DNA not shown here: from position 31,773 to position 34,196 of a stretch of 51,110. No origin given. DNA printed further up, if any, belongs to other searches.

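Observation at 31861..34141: AT-rich monocistronic island between efp and spoVT encoding an orphan ~707-aa sensor-like protein with a membrane-inserted C-terminus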

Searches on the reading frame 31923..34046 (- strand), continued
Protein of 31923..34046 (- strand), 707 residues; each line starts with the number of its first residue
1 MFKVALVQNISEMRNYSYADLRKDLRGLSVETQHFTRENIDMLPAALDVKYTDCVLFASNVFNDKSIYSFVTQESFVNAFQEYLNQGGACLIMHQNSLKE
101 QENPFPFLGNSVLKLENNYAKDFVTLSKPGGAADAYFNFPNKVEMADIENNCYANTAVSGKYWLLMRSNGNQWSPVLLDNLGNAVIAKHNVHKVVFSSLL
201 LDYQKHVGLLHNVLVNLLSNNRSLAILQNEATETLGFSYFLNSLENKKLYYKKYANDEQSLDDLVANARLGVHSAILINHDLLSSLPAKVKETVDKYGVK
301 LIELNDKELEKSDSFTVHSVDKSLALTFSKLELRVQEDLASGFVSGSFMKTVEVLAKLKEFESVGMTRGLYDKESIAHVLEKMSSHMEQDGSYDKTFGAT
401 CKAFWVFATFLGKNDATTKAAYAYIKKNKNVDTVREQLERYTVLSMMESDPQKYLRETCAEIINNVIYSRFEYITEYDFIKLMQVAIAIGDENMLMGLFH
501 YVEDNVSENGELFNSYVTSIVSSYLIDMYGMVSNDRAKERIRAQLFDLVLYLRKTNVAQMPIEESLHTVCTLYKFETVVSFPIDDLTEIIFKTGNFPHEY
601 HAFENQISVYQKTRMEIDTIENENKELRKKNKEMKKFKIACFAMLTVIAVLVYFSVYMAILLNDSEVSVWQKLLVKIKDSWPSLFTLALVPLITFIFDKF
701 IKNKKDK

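Call 35: fold_search(model_id=the predicted structure, library=pdb)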
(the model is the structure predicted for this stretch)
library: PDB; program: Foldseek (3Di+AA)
matches with E <= 10: 1254; with E <= 0.001: 31
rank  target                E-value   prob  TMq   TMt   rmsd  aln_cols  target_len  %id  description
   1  5tw7_B                1.2e-04  1.00  0.19  0.26  21.4       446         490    7  Crystal structure of a GMP synthase (glutamine-hydrolyzing) from Neisseria gonorrhoeae (released 2016-11-23)
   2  7mo6_A                1.3e-04  1.00  0.17  0.23  22.4       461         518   11  Guanosine Monophosphate Synthase from Aspergillus fumigatus Af293 (released 2022-02-16)
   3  5tw7_E                2.2e-04  1.00  0.20  0.27  15.3       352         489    8  Crystal structure of a GMP synthase (glutamine-hydrolyzing) from Neisseria gonorrhoeae (released 2016-11-23)
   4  4jqs_A                2.6e-04  1.00  0.20  0.52   7.2       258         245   10  Crystal structure of a Putative thua-like protein (BACUNI_01602) from Bacteroides uniformis ATCC 8492 at 2.30 A resolu (released 2013-05-08)
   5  2a9v_C                2.9e-04  1.00  0.18  0.52   6.1       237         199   10  Crystal structure of a putative gmp synthase subunit a protein (ta0944m) from thermoplasma acidophilum at 2.45 A resol (released 2005-08-02)
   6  4pxy_A                3.1e-04  1.00  0.20  0.52   7.0       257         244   10  Crystal structure of a Putative thua-like protein (BACUNI_01602) from Bacteroides uniformis ATCC 8492 at 1.50 A resolu (released 2014-04-23)
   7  5tw7_A                3.1e-04  1.00  0.20  0.27  23.2       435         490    8  Crystal structure of a GMP synthase (glutamine-hydrolyzing) from Neisseria gonorrhoeae (released 2016-11-23)
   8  8hx8_B                3.4e-04  1.00  0.19  0.20   6.5       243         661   10  Crystal structure of 4-amino-4-deoxychorismate synthase from Streptomyces venezuelae co-crystallized with chorismate (released 2023-10-18)
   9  1gpm_A                3.4e-04  0.99  0.18  0.25  27.0       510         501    6  ESCHERICHIA COLI GMP SYNTHETASE COMPLEXED WITH AMP AND PYROPHOSPHATE (released 1996-01-29)
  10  2lxn_MODEL_1_A        3.7e-04  1.00  0.20  0.61   5.0       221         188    7  Solution NMR structure of glutamine amido transferase subunit of gaunosine monophosphate synthetase from Metha (released 2013-06-12)
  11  2a9v_B                4.3e-04  1.00  0.18  0.51   6.4       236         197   10  Crystal structure of a putative gmp synthase subunit a protein (ta0944m) from thermoplasma acidophilum at 2.45 A resol (released 2005-08-02)
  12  1gpm_B                4.3e-04  1.00  0.19  0.25  23.1       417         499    7  ESCHERICHIA COLI GMP SYNTHETASE COMPLEXED WITH AMP AND PYROPHOSPHATE (released 1996-01-29)
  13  8rp2_BBB              5.3e-04  1.00  0.19  0.60   5.6       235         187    9  Aminodeoxychorismate synthase complex from Escherichia coli, with EDTA added (released 2025-01-29)
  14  5tw7_D                5.3e-04  1.00  0.19  0.26  22.8       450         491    8  Crystal structure of a GMP synthase (glutamine-hydrolyzing) from Neisseria gonorrhoeae (released 2016-11-23)
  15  7sbc_A                5.3e-04  0.98  0.18  0.25  26.9       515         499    9  Crystal structure of a GMP synthase from Acinetobacter baumannii AB5075-UW (released 2021-10-06)
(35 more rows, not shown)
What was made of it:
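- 33387..34046 (-): aa 1-220: class-I glutamine-amidotransferase-like (ThuA-like) alpha/beta domain without the Cys-His-Glu triad. Conserved polar residues follow the strands: Q8, N9, E12, D20, N39, N60, D64, Q95, D179, D202, Q204, N212. Foldseek hits to GMP synthase GATase, ThuA-like 4jqs and PabA at E about 1e-4, target TM 0.5-0.6 (call 35).
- On Class-I glutamine amidotransferase (PF00117-type, catalytic): Foldseek E 1e-4 to 1e-3 against GMP synthase, PabA and ThuA-like structures, target TM 0.5-0.63 (call 35).
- Closest known: Class-I glutamine amidotransferase-like fold, ThuA-like subgroup. Same: The N-terminal 220 residues adopt this alpha/beta fold (Foldseek E about 1e-4, target TM 0.5-0.6; call 35).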

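Call 36: search_solved_structures(query=A1, max_evalue=10, show_alignments=2)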
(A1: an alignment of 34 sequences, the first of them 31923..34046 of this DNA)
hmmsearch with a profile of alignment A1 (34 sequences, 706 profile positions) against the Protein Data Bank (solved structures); distinct sequences matched with E-value up to 10: 0.
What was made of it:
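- On Class-I glutamine amidotransferase (PF00117-type, catalytic): No PDB sequence hit with the family profile (call 36).
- Checked: A profile search of PDB sequences gives nothing (call 36).
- Tried and rejected: A profile search of PDB sequences gave nothing (call 36).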

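Call 40: search_protein_families(library=pfam, proteins=[L024:4548-5303:+, L024:5316-5789:+, L024:8251-9393:+, L024:9476-10186:+, L025:3977-4606:+, L025:5134-5898:+, L025:8225-9430:+, L026:5251-5973:+, L026:3705-4583:+, L026:8811-9623:+], max_evalue=0.001)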
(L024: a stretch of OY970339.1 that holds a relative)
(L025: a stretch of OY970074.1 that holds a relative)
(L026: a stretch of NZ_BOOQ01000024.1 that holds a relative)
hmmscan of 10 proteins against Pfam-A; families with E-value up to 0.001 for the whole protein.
L024:4548-5303:+ (251 aa): 2 families
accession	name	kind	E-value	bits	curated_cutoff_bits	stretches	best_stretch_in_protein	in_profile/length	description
PF06831.19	H2TH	-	4.7e-15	55.8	34.7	1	126-211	1-85/93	Formamidopyrimidine-DNA glycosylase H2TH domain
PF01149.29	Fapy_DNA_glyco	-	4.8e-10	40.5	25.5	1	1-80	1-85/117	Formamidopyrimidine-DNA glycosylase N-terminal domain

L024:5316-5789:+ (157 aa): 1 family
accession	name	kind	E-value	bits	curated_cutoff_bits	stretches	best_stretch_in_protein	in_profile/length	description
PF10263.15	SprT-like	-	0.00037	20.7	25.6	1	92-128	59-95/108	SprT-like family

L024:8251-9393:+ (380 aa): 3 families
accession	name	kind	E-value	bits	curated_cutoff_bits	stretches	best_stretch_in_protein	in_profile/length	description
PF01979.26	Amidohydro_1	-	4.9e-26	92.2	25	1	51-375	2-342/345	Amidohydrolase family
PF22643.2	NagA_N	-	2e-13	50.7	27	1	1-50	1-50/51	NagA composite domain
PF07969.17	Amidohydro_3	-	1.1e-08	35.4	29.7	1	324-365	406-447/472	Amidohydrolase family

L024:9476-10186:+ (236 aa): 1 family
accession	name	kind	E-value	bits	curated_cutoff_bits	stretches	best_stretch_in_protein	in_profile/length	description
PF06736.16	TMEM175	-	1.4e-28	99.7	25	1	50-138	1-88/88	Endosomal/lysosomal potassium channel TMEM175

L025:3977-4606:+ (209 aa): 1 family
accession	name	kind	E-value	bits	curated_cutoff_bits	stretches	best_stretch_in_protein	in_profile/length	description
PF00574.28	CLP_protease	-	6.1e-82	274.3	20.2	1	13-192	2-181/182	Clp protease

L025:5134-5898:+ (254 aa): 3 families
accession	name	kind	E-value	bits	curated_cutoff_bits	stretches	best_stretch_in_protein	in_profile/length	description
PF06831.19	H2TH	-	7.1e-17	61.6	34.7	1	126-215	1-89/93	Formamidopyrimidine-DNA glycosylase H2TH domain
PF01149.29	Fapy_DNA_glyco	-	3.1e-10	41.2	25.5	1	1-79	1-85/117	Formamidopyrimidine-DNA glycosylase N-terminal domain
PF06827.20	zf-FPG_IleRS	-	0.00039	20.6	21.3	1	223-251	3-29/30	Zinc finger found in FPG and IleRS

L025:8225-9430:+ (401 aa): 3 families
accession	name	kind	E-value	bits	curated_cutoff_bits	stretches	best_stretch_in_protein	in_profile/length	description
PF01979.26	Amidohydro_1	-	1.3e-24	87.5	25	1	74-397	2-343/345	Amidohydrolase family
PF22643.2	NagA_N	-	8.3e-11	42.3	27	1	27-73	4-50/51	NagA composite domain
PF07969.17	Amidohydro_3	-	8.1e-09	35.9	29.7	1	346-386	407-447/472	Amidohydrolase family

L026:5251-5973:+ (240 aa): 1 family
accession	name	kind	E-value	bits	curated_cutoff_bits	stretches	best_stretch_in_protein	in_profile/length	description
PF02578.20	Cu-oxidase_4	-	2.2e-56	191.4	22.9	1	26-236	15-237/238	Multi-copper polyphenol oxidoreductase laccase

L026:3705-4583:+ (292 aa): 7 families
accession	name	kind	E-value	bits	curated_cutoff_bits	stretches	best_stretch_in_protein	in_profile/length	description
PF13508.13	Acetyltransf_7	-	1.6e-12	48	27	1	59-137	3-83/84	Acetyltransferase (GNAT) domain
PF00583.31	Acetyltransf_1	-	3.4e-11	43.9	20.7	1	59-136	33-116/116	Acetyltransferase (GNAT) family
PF18014.7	Acetyltransf_18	-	5.5e-11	42.7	22.7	1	170-284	1-123/124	Acetyltransferase (GNAT) domain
PF13673.13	Acetyltransf_10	-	1.2e-06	29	23.6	1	61-138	33-109/128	Acetyltransferase (GNAT) domain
PF13527.13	Acetyltransf_9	-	4.9e-06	27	25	1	59-136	41-124/127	Acetyltransferase (GNAT) domain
PF13480.13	Acetyltransf_6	-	7.4e-05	23.4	22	1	58-115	71-128/143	Acetyltransferase (GNAT) domain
PF08445.16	FR47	-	0.00032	21.1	22.1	0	69-137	8-78/86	FR47-like protein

L026:8811-9623:+ (270 aa): 3 families
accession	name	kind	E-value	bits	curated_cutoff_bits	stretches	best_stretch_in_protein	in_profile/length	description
PF13460.12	NAD_binding_10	-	2.1e-42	145.5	27.2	1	72-258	1-183/184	NAD(P)H-binding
PF05368.20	NmrA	-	2.7e-09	37.5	27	1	67-218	4-151/298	NmrA-like family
PF01370.27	Epimerase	-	0.00019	21.4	20.9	1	68-174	1-118/240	NAD dependent epimerase/dehydratase family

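Call 41: search_protein_families(library=pfam, proteins=[L022:5090-5983:+, L022:3436-4332:+, L022:4396-5025:-, L022:8121-9587:-, L022:9698-11011:-, L021:451-1182:+, L021:1185-2132:+, L021:10218-11204:-, L029:58-1992:+, L029:8533-9045:+], max_evalue=0.001)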
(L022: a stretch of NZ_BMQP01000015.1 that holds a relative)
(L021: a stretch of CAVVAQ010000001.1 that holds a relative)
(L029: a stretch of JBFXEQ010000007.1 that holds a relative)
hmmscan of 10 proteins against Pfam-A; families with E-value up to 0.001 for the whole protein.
L022:5090-5983:+ (297 aa): 1 family
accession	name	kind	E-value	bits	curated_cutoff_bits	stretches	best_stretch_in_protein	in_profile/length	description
PF02578.20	Cu-oxidase_4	-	5.8e-59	199.8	22.9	2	140-293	74-237/238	Multi-copper polyphenol oxidoreductase laccase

L022:3436-4332:+ (298 aa): 3 families
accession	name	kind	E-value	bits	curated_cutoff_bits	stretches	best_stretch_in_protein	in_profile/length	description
PF13508.13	Acetyltransf_7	-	1.7e-09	38.3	27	1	68-146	3-83/84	Acetyltransferase (GNAT) domain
PF00583.31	Acetyltransf_1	-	3e-08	34.4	20.7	1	66-145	31-116/116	Acetyltransferase (GNAT) family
PF18014.7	Acetyltransf_18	-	3.3e-05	24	22.7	1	181-288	1-121/124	Acetyltransferase (GNAT) domain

L022:4396-5025:- (209 aa): 2 families
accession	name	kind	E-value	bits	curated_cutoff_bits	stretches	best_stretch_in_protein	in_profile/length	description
PF03412.21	Peptidase_C39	-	2.9e-08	34.1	22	1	29-55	11-37/133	Peptidase C39 family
PF13529.12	Peptidase_C39_2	-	5.9e-07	30.6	24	0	4-48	3-33/143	Peptidase_C39 like family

L022:8121-9587:- (488 aa): 0 families

L022:9698-11011:- (437 aa): 0 families

L021:451-1182:+ (243 aa): 1 family
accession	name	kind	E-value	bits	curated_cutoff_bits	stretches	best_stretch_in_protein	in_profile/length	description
PF04555.19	XhoI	-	6e-92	307.2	25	1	29-218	1-190/191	Restriction endonuclease XhoI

L021:1185-2132:+ (315 aa): 4 families
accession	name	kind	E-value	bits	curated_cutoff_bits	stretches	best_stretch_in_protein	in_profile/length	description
PF01555.25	N6_N4_Mtase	-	2.7e-40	139.1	26.7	1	32-263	1-219/221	DNA methylase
PF01170.24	UPF0020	-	3.6e-06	27.2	22.3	0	204-272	6-74/197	RMKL-like, methyltransferase domain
PF13649.12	Methyltransf_25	-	5.3e-06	27.5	27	0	229-272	1-46/97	Methyltransferase domain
PF08241.18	Methyltransf_11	-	2e-05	25.6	21.2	0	65-86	74-95/95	Methyltransferase domain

L021:10218-11204:- (328 aa): 1 family
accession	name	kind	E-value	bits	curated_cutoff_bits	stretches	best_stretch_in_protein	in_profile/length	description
PF00579.31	tRNA-synt_1b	-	4.7e-66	223.5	21.1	1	5-282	7-291/292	tRNA synthetases class I (W and Y)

L029:58-1992:+ (644 aa): 9 families
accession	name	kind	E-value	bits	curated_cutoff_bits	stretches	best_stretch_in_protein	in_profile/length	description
PF02518.31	HATPase_c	-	3.2e-26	92.4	26.4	1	532-640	2-107/111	Histidine kinase-, DNA gyrase B-, and HSP90-like ATPase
PF13424.12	TPR_12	-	6.2e-25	87.6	30.1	2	133-199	3-71/77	Tetratricopeptide repeat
PF00515.34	TPR_1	-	4.7e-16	58.3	27.8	0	175-199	3-27/34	Tetratricopeptide repeat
PF07719.23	TPR_2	-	4.6e-12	45.5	27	0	175-199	3-27/34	Tetratricopeptide repeat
PF13374.12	TPR_10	-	6.1e-11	42.4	27.5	0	174-206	3-35/42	Tetratricopeptide repeat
PF13181.12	TPR_8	-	1.4e-10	40.9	25.7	0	175-199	3-27/34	Tetratricopeptide repeat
PF14938.12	SNAP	-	3.7e-07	30.3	25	1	32-159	55-181/282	Soluble NSF attachment protein, SNAP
PF13589.12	HATPase_c_3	-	3.4e-06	27.6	25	1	537-621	4-95/137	Histidine kinase-, DNA gyrase B-, and HSP90-like ATPase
PF13432.12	TPR_16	-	0.00031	21.6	32.7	0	178-232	2-50/65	Tetratricopeptide repeat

L029:8533-9045:+ (170 aa): 0 families

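Call 42: search_protein_families(library=ncbifam, proteins=[L021:6001-8202:+, L027:6001-8226:+, L029:6001-8160:+, L024:6001-8208:+, L026:6001-8211:+, L023:6001-8379:+, P0045, P0059, P0101, P0187], max_evalue=0.01)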
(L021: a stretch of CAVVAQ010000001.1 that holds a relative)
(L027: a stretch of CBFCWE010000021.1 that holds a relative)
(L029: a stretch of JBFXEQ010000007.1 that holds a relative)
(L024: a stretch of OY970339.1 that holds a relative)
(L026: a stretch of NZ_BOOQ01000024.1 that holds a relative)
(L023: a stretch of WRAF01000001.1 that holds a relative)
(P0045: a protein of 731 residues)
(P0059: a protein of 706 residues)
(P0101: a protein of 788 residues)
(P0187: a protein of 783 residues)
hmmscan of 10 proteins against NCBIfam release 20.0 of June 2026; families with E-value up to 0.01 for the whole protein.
L021:6001-8202:+ (733 aa): 0 families

L027:6001-8226:+ (741 aa): 0 families

L029:6001-8160:+ (719 aa): 0 families

L024:6001-8208:+ (735 aa): 0 families

L026:6001-8211:+ (736 aa): 0 families

L023:6001-8379:+ (792 aa): 0 families

P0045 (731 aa): 0 families

P0059 (706 aa): 0 families

P0101 (788 aa): 0 families

P0187 (783 aa): 0 families

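Call 43: search_protein_families(library=padloc, proteins=[L021:6001-8202:+, L027:6001-8226:+, L029:6001-8160:+, L024:6001-8208:+, L026:6001-8211:+, L023:6001-8379:+, L021:2238-4745:+, L021:4844-5914:+, L021:8753-9901:+, L029:9035-12277:+], max_evalue=0.01)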
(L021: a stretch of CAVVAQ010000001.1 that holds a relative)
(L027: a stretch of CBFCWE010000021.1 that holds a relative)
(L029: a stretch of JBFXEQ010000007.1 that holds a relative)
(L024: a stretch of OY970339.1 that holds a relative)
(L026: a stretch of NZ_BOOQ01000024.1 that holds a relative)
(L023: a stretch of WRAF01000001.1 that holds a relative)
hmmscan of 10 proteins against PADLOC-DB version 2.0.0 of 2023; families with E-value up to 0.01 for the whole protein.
L021:6001-8202:+ (733 aa): 0 families

L027:6001-8226:+ (741 aa): 1 family
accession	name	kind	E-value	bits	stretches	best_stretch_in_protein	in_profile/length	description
PDLC01879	CARF3--CARF_TM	-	0.001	16.8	1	596-692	57-140/222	-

L029:6001-8160:+ (719 aa): 0 families

L024:6001-8208:+ (735 aa): 0 families

L026:6001-8211:+ (736 aa): 0 families

L023:6001-8379:+ (792 aa): 0 families

L021:2238-4745:+ (835 aa): 15 families
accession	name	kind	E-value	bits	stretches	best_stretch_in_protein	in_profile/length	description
PDLC04986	PDC-S28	-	1.2e-285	948.1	1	1-831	1-827/831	-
PDLC04987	PDC-S28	-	1.4e-164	547.7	1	1-825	1-834/846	-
PDLC01439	typeIV_DinG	-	6.9e-14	49.4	1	149-471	226-538/575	CAS-IV-A; associated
PDLC02707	PbeA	-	3.5e-09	33.8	1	25-114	247-333/672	PbeA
PDLC03960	SngC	-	2.8e-07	27.7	1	30-100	20-91/720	-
PDLC02704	PbeA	-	1.8e-06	24.8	1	18-110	241-333/682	PbeA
PDLC00192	HamB1|HamB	-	3.6e-05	19.6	1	28-93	262-326/1104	DEAD-box helicase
PDLC01710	Cas3a1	-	0.0002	18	1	35-105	198-274/745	Cas3_1_CAS-I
PDLC02029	Cas3d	-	0.00021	17.6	1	16-103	9-93/758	-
PDLC01763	Cas3b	-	0.00026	17.8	1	38-103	249-315/762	-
PDLC01759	Cas3b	-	0.00071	16.4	1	51-104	229-283/711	-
PDLC04531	PDC-M23B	-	0.0017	14.4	1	52-100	313-364/1060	-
PDLC02858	DpdF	-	0.0035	14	1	23-115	141-230/504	DpdF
PDLC03928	PsyrT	-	0.0081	12.5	0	33-112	20-97/689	-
PDLC01729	typeIV_DinG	-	0.0092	12.7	0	40-117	28-105/666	Csf4_0_IVA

L021:4844-5914:+ (356 aa): 1 family
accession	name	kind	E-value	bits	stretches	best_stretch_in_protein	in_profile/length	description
PDLC00733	Effector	-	7.4e-06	23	1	265-335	286-357/388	TIR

L021:8753-9901:+ (382 aa): 0 families

L029:9035-12277:+ (1080 aa): 2 families
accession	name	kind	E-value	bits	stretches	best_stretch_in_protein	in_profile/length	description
PDLC03762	RT_UG24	-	0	1058.7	1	4-1079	2-1034/1036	DRT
PDLC01607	RT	-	1.7e-07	29.6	1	163-338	29-150/161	"CAS-I,CAS-II,CAS-III,CAS-IV,CAS-V,CAS-VI; acquisition_associated"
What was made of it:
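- On Known or candidate anti-phage defence systems (PADLOC-DB 2.0): Six distant relatives gave none, apart from one borderline TM-region hit at E 0.001 (call 43).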
